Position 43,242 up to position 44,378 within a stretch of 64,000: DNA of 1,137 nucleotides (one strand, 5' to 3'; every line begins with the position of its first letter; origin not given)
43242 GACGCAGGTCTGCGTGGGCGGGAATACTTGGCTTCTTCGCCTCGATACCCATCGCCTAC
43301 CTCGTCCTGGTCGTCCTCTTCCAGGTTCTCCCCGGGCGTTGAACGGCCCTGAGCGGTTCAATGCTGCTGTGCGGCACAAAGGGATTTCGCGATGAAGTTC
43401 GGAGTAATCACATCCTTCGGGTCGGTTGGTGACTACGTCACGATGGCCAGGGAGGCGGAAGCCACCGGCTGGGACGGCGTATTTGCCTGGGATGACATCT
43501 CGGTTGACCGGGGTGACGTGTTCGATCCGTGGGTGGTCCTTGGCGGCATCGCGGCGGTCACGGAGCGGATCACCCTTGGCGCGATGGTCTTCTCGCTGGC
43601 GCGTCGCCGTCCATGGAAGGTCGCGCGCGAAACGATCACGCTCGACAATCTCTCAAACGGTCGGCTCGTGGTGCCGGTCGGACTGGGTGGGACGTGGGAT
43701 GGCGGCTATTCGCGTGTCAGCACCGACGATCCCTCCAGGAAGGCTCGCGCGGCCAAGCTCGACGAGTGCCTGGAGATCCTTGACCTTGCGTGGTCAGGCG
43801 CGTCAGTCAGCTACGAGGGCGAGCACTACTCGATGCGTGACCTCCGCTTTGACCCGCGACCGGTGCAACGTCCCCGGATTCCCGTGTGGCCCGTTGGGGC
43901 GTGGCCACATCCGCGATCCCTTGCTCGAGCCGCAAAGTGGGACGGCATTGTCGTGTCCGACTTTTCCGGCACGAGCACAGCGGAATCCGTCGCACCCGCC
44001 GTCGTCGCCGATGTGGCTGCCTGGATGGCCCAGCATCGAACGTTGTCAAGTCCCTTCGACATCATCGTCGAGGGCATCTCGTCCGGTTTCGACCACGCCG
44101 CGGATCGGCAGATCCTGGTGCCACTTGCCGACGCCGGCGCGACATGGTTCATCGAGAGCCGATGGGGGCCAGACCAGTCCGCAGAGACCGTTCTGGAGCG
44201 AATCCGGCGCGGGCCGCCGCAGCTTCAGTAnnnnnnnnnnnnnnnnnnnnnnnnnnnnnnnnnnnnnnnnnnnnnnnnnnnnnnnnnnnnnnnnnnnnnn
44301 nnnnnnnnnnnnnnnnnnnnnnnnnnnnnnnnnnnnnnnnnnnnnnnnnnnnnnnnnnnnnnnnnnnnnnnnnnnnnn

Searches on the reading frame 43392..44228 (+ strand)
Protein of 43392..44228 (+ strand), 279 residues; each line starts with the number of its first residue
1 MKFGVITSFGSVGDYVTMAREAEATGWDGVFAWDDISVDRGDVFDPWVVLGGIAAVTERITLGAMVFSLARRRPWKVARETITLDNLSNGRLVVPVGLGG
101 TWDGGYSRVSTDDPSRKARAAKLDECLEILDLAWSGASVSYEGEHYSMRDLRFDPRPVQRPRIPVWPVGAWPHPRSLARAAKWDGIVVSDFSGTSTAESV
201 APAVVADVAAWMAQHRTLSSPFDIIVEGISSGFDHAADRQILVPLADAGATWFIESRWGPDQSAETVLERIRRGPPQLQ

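Call 31: search_protein_families(library=pfam, proteins=[window:43392-44228:+], max_evalue=0.001)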
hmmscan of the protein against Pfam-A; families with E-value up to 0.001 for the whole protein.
window:43392-44228:+ (279 aa): 1 family
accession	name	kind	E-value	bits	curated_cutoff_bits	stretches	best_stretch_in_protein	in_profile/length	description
PF00296.26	Bac_luciferase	-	2.6e-35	122.7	27.9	1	7-197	7-199/314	Luciferase-like monooxygenase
